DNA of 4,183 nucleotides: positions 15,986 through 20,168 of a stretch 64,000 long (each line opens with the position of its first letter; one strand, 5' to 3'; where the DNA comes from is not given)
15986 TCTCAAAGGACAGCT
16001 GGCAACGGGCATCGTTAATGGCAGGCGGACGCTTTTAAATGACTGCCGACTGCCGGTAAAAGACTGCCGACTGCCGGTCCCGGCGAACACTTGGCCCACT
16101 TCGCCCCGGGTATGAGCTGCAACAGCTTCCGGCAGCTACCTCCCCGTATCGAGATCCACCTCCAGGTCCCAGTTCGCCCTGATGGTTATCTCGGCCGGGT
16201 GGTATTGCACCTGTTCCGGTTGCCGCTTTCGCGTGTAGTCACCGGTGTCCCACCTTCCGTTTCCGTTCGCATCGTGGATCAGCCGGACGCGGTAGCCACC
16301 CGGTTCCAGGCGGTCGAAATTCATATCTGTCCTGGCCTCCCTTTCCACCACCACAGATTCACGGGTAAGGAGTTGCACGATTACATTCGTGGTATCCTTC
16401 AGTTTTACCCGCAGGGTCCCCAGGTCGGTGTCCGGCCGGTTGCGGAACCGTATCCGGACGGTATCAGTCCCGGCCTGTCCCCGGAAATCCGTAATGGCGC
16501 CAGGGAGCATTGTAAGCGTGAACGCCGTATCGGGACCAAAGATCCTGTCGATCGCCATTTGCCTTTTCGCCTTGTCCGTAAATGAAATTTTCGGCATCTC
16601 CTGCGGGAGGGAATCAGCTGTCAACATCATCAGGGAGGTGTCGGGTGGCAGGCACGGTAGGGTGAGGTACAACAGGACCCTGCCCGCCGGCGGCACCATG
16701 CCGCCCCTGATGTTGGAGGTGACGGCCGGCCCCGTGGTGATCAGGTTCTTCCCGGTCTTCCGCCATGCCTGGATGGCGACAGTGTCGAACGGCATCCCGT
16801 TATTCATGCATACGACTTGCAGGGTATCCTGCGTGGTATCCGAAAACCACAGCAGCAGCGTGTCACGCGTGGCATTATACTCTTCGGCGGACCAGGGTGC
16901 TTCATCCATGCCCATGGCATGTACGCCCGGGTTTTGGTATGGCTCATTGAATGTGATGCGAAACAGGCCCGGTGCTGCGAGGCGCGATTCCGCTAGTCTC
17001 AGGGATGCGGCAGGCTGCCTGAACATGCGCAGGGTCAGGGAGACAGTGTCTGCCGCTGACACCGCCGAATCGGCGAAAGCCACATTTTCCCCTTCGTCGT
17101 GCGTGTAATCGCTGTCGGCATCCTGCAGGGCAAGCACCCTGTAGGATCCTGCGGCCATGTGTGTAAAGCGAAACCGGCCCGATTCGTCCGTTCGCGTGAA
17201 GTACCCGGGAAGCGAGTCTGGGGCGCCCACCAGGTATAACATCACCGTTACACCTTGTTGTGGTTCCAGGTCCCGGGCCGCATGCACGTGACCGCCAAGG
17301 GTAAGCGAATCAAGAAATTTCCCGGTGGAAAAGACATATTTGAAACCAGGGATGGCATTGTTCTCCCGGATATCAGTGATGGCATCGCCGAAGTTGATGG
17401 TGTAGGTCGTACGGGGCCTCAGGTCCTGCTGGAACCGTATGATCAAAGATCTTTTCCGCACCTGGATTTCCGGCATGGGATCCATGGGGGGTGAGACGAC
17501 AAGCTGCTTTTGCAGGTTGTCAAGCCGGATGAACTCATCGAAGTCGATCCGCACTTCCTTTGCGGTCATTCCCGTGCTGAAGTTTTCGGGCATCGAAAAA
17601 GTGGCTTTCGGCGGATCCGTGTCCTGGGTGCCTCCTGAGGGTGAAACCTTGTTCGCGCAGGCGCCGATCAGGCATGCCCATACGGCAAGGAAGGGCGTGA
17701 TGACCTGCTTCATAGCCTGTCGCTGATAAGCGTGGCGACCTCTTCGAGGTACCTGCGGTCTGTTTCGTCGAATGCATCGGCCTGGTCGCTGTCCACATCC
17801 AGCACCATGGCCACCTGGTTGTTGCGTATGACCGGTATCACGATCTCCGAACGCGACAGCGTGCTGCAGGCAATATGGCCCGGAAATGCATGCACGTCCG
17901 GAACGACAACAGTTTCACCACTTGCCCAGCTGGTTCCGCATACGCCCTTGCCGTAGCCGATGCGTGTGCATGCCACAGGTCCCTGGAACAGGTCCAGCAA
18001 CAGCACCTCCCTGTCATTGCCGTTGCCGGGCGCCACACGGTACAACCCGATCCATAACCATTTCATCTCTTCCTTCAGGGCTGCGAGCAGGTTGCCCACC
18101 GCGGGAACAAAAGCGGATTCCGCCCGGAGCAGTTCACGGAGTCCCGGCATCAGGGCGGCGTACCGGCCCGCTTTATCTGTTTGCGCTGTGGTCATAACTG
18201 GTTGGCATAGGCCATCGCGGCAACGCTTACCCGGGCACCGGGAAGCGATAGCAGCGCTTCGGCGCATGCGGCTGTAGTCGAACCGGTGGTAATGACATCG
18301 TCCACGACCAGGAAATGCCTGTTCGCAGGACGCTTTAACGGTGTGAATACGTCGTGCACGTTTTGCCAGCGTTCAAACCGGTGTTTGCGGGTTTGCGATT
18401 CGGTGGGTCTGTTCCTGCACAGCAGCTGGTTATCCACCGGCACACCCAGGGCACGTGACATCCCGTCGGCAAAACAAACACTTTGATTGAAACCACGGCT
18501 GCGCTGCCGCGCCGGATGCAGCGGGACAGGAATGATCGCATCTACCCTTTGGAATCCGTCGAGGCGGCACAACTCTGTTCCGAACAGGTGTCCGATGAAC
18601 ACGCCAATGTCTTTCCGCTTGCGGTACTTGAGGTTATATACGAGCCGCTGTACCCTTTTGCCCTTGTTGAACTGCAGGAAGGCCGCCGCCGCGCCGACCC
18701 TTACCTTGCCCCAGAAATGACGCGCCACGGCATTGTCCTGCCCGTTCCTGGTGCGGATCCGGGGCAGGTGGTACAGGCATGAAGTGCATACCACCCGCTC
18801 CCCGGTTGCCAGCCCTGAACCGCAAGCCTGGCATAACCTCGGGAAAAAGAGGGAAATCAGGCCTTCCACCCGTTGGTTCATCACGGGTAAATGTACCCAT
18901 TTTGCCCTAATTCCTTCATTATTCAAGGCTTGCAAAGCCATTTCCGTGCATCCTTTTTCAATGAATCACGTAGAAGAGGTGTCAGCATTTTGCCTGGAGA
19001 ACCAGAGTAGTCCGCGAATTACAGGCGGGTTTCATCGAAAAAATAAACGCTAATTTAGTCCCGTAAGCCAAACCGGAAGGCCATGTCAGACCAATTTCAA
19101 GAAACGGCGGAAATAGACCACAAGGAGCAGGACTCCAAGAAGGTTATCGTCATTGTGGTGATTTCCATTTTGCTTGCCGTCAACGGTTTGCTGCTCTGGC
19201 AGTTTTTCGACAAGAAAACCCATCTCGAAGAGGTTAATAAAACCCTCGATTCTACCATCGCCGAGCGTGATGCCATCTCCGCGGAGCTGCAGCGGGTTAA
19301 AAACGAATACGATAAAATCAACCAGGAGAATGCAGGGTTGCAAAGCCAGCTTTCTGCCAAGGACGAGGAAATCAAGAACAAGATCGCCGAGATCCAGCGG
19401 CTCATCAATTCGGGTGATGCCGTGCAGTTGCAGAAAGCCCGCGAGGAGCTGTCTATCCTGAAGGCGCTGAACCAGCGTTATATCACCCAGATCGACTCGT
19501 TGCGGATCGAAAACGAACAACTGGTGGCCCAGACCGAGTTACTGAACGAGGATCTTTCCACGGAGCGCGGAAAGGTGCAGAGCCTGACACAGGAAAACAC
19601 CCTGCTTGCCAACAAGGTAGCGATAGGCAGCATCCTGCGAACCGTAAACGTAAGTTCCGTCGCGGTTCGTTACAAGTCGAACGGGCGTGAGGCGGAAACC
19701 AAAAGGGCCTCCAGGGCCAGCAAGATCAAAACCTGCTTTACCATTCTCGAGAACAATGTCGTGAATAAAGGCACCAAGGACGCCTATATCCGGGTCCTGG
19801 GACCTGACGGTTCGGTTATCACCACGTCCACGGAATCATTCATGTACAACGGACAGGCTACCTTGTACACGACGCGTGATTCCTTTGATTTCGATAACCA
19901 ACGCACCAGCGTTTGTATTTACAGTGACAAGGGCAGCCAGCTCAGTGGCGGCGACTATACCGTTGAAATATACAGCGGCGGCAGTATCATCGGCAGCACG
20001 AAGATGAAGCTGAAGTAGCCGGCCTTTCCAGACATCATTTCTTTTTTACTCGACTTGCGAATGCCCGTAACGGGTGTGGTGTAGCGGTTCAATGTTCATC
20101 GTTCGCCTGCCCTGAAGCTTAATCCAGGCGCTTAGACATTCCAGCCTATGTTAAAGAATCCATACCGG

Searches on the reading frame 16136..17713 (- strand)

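Call 20: search_protein_families(library=pfam, proteins=[window:16136-17713:-], max_evalue=0.001)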
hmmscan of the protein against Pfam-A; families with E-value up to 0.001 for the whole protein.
window:16136-17713:- (525 aa): 8 families
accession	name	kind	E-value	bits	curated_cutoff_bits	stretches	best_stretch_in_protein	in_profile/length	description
PF13205.12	Big_5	-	3.8e-18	66.6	23.6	1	31-130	1-105/105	Bacterial Ig-like domain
PF09912.14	DUF2141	-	3.3e-08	33.9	24.4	1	448-491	30-73/112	Uncharacterized protein conserved in bacteria (DUF2141)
PF17210.9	SdrD_B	-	9.4e-08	32.7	29.7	1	153-225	25-96/112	SdrD B-like domain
PF13620.12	CarboxypepD_reg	-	9.4e-07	29.5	32.3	1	138-195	1-54/82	Carboxypeptidase regulatory-like domain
PF10670.15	DUF4198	-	0.00011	22.8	34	0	150-196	158-206/209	Domain of unknown function (DUF4198)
PF24025.1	Ig_DR_A0283-like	-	0.0004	21.1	27.1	0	156-194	23-61/102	DR_A0283-like, Ig-like domain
PF14686.12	fn3_3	-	0.00055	20.1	24.4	0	171-197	27-53/75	Polysaccharide lyase family 4, domain II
PF04234.18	CopC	-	0.00095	20.6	23.3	0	414-477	17-73/92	CopC domain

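Call 81: search_protein_families(library=ncbifam, proteins=[window:16136-17713:-], max_evalue=0.001)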
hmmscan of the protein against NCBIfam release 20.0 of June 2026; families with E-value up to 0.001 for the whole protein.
window:16136-17713:- (525 aa): 0 families

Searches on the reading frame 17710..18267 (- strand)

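Call 20: search_protein_families(library=pfam, proteins=[window:17710-18267:-], max_evalue=0.001)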
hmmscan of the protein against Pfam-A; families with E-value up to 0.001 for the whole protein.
window:17710-18267:- (185 aa): 3 families
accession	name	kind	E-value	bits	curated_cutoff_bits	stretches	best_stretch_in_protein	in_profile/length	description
PF13185.12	GAF_2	-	2.3e-11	44.5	28.6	1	98-182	43-132/136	GAF domain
PF01590.32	GAF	-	8.2e-09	36.5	22.4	1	96-182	42-130/133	GAF domain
PF13492.12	GAF_3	-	0.00024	21.9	27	1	111-183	58-125/129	GAF domain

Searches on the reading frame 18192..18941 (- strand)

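Call 20: search_protein_families(library=pfam, proteins=[window:18192-18941:-], max_evalue=0.001)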
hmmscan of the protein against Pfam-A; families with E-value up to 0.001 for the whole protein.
window:18192-18941:- (249 aa): 2 families
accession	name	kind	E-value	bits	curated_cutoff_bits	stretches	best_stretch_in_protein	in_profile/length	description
PF00156.33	Pribosyltran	-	8.3e-06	25.6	26.3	1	154-247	40-127/158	Phosphoribosyl transferase domain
PF18912.6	DZR_2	-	0.00035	20.8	27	0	29-62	2-34/56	Double zinc ribbon domain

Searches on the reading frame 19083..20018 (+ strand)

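Call 20: search_protein_families(library=pfam, proteins=[window:19083-20018:+], max_evalue=0.001)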
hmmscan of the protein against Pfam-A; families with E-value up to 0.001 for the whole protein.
window:19083-20018:+ (311 aa): 0 families

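Call 81: search_protein_families(library=ncbifam, proteins=[window:19083-20018:+], max_evalue=0.001)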
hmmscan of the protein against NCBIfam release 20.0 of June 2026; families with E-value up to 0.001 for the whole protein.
window:19083-20018:+ (311 aa): 2 families
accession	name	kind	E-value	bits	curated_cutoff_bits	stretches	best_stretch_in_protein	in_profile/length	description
NF045487.1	ASRP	equivalog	8.1e-05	21.4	300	1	43-177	139-270/593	archaea-specific SMC-related protein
TIGR03495.1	phage_LysB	equivalog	0.00012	22.4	92.75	1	22-111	2-91/135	Rz-like lysis system protein LysB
